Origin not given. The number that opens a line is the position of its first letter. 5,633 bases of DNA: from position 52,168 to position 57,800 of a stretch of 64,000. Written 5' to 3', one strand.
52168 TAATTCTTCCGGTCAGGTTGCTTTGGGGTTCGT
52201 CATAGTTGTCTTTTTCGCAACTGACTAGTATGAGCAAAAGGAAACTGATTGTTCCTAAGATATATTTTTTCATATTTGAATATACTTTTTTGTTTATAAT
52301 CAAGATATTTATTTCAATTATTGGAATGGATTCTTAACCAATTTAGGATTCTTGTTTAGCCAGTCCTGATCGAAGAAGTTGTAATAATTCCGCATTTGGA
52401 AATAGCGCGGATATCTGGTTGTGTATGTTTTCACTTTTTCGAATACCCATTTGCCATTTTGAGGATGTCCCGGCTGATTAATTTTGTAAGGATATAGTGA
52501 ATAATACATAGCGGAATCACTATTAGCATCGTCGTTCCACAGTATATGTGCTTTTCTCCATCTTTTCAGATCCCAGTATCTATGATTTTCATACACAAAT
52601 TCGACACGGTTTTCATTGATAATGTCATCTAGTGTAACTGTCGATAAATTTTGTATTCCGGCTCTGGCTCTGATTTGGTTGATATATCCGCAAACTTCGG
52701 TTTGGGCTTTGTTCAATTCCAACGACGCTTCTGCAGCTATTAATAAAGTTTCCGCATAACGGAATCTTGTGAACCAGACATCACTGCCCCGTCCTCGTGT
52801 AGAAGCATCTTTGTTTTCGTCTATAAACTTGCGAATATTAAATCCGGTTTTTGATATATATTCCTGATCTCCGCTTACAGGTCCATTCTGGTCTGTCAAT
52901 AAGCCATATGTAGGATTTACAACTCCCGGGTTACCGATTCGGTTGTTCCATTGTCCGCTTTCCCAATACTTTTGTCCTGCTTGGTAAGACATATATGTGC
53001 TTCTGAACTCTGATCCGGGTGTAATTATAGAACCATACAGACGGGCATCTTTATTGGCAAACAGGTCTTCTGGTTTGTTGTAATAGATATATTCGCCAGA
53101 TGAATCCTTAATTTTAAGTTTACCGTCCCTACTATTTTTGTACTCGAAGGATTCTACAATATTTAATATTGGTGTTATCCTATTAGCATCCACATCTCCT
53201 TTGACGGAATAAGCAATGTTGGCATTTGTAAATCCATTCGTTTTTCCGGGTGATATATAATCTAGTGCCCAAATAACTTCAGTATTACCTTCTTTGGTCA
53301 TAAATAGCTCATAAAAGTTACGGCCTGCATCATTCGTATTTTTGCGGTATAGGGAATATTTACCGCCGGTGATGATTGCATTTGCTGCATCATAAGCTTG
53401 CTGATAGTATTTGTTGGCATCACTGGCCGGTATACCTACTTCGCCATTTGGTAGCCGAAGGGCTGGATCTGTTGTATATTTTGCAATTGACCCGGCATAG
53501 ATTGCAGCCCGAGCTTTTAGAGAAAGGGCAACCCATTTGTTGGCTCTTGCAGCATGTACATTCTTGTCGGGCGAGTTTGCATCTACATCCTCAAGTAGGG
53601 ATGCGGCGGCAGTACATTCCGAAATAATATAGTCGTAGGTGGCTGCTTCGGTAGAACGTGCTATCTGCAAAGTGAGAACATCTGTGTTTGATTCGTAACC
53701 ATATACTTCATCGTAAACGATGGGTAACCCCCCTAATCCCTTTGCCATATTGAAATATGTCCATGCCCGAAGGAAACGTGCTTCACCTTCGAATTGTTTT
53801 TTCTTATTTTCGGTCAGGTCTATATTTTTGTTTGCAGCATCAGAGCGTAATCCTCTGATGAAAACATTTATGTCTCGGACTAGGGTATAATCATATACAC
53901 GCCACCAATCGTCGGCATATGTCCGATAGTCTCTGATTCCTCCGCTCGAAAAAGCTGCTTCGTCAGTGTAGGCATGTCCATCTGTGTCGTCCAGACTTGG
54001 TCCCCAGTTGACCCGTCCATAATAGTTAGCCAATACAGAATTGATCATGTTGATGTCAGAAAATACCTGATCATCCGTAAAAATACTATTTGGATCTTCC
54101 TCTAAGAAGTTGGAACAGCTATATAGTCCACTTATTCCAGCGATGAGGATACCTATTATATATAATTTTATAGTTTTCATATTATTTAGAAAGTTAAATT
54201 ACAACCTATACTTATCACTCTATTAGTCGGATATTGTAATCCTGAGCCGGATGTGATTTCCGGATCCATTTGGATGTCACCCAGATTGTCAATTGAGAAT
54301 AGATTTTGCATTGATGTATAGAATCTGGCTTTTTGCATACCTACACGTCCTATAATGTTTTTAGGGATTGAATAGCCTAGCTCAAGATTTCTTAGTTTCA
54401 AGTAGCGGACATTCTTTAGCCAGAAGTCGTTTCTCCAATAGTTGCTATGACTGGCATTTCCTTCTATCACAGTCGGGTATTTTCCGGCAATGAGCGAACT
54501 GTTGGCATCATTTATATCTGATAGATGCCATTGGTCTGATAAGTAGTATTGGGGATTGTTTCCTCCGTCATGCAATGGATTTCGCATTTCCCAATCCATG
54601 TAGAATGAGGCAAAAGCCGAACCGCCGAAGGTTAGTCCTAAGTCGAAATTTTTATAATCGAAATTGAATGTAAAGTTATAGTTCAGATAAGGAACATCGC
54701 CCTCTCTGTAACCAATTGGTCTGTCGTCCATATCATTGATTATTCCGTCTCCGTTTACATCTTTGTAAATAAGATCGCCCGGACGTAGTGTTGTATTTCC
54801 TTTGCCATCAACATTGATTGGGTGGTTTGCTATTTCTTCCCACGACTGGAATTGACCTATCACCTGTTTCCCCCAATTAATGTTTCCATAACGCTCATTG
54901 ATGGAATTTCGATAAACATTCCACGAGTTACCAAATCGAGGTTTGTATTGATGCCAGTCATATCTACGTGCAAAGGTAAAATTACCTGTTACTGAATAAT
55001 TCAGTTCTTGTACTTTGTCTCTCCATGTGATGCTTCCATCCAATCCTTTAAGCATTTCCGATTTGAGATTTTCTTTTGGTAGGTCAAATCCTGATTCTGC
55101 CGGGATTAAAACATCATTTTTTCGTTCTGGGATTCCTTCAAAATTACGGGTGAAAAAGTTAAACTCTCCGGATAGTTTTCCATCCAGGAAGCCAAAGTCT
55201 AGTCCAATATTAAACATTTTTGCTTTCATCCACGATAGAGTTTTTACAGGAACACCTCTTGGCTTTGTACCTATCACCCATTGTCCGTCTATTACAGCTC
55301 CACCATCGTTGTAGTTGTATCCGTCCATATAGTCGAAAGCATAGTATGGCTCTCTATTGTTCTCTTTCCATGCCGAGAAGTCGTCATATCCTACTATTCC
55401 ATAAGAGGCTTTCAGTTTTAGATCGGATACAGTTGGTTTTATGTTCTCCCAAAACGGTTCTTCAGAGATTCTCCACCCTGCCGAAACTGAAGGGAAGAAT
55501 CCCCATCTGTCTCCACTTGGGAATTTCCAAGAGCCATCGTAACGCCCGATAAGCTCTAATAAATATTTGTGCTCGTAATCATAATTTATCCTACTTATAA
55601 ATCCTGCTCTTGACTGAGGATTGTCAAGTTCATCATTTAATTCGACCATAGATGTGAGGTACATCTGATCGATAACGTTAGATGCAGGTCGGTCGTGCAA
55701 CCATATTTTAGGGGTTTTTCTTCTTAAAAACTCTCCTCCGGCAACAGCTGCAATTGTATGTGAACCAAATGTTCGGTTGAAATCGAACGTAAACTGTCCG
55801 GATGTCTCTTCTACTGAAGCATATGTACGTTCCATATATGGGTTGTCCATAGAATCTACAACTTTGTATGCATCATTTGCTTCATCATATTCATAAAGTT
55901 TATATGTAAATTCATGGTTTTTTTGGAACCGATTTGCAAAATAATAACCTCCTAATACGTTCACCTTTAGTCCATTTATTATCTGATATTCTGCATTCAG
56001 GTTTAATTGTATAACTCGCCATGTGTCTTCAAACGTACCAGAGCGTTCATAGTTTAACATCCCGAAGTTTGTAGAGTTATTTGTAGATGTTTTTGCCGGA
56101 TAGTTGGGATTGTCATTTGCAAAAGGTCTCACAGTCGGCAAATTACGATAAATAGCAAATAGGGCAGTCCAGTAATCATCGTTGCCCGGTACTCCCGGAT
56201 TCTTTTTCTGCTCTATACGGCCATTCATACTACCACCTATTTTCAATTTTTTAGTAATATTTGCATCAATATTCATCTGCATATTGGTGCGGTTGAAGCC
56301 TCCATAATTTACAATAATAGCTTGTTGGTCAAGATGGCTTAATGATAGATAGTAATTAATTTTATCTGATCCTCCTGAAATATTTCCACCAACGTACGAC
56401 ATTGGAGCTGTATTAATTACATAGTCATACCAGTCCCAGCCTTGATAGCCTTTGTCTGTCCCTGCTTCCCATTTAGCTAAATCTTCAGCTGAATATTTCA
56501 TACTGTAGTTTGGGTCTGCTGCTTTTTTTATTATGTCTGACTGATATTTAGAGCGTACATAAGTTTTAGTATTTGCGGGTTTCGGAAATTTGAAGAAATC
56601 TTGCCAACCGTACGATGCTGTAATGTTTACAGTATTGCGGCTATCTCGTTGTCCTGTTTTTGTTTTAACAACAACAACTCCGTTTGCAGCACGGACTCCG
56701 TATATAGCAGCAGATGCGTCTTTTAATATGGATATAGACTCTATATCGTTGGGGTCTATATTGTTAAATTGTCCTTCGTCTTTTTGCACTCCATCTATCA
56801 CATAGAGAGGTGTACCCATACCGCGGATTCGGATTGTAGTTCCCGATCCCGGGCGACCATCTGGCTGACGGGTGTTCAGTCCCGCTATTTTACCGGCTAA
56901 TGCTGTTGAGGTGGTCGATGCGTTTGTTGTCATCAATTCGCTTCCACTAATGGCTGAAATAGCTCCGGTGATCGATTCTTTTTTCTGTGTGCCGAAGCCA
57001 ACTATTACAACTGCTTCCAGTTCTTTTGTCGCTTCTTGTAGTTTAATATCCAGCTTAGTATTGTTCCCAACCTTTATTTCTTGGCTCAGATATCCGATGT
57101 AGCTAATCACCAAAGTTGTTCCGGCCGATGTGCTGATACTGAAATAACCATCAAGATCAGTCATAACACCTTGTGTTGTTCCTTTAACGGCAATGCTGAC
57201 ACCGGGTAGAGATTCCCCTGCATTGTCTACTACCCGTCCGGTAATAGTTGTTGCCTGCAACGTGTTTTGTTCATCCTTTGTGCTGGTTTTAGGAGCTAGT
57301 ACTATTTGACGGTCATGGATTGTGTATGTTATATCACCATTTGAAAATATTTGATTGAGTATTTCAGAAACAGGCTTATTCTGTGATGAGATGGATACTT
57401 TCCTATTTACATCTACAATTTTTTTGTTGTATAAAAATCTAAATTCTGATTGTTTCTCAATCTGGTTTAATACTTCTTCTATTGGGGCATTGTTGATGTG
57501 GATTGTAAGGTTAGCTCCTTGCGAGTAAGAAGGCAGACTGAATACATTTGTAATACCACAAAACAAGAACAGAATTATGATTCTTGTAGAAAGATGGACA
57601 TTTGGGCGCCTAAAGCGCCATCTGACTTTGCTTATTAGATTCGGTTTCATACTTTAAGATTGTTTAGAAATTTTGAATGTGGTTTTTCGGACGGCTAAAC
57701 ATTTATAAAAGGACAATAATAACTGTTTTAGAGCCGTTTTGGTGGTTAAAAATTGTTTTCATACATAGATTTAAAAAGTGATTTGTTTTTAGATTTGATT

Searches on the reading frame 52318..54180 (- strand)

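Call 8: search_protein_families(library=pfam, proteins=[window:52318-54180:-], max_evalue=0.0001)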
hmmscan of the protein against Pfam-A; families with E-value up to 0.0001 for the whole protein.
window:52318-54180:- (620 aa): 2 families
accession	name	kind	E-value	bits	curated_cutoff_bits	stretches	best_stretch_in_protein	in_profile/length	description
PF07980.17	SusD_RagB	-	1.2e-44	153.6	23.1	1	300-618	1-295/297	SusD family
PF14322.12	SusD-like_3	-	2e-12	48.2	27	1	25-224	2-188/191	Starch-binding associating with outer membrane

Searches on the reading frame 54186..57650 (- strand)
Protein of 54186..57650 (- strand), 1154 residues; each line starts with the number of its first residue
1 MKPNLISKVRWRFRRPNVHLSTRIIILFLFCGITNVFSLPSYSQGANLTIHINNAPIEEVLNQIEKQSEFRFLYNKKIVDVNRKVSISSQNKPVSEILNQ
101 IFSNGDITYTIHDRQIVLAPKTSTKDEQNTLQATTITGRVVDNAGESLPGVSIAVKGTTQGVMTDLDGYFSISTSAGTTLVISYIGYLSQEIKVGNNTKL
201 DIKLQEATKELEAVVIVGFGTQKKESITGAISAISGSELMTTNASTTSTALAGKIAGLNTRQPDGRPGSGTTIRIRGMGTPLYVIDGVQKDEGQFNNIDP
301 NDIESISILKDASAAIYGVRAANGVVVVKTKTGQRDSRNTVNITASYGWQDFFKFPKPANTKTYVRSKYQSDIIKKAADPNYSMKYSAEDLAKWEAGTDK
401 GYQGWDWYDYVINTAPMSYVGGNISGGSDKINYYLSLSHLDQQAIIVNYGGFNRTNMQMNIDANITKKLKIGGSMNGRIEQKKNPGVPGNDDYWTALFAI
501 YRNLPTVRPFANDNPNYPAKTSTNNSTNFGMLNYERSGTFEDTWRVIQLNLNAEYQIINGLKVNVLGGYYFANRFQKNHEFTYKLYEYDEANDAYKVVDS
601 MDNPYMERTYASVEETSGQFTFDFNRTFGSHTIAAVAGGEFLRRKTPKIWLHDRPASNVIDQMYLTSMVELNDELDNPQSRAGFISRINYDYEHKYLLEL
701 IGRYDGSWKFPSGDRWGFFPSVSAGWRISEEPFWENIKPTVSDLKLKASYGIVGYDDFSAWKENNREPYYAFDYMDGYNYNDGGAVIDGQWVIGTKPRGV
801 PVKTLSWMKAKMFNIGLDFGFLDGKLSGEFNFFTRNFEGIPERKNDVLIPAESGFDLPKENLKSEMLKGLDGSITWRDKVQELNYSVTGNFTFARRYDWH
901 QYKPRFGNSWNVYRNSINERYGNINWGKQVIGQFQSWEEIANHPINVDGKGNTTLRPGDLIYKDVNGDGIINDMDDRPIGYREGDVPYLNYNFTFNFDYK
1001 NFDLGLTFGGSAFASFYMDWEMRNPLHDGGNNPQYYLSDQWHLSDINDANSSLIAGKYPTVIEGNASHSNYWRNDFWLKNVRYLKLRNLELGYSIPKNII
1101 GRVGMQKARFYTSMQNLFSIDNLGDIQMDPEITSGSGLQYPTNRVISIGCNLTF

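Call 8: search_protein_families(library=pfam, proteins=[window:54186-57650:-], max_evalue=0.0001)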
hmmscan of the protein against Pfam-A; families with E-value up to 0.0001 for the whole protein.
window:54186-57650:- (1154 aa): 4 families
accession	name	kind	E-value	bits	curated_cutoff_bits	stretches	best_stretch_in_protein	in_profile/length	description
PF07715.20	Plug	-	1.2e-19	71.2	23.9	1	224-325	2-107/107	TonB-dependent Receptor Plug Domain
PF13715.12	CarbopepD_reg_2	-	1.3e-19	70.5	32.2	1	136-216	1-88/88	CarboxypepD_reg-like domain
PF07660.19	STN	-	1.4e-12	47.6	28.4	1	71-121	2-52/52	Secretin and TonB N terminus short domain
PF13620.12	CarboxypepD_reg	-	3e-12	47.1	32.3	1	135-205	1-82/82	Carboxypeptidase regulatory-like domain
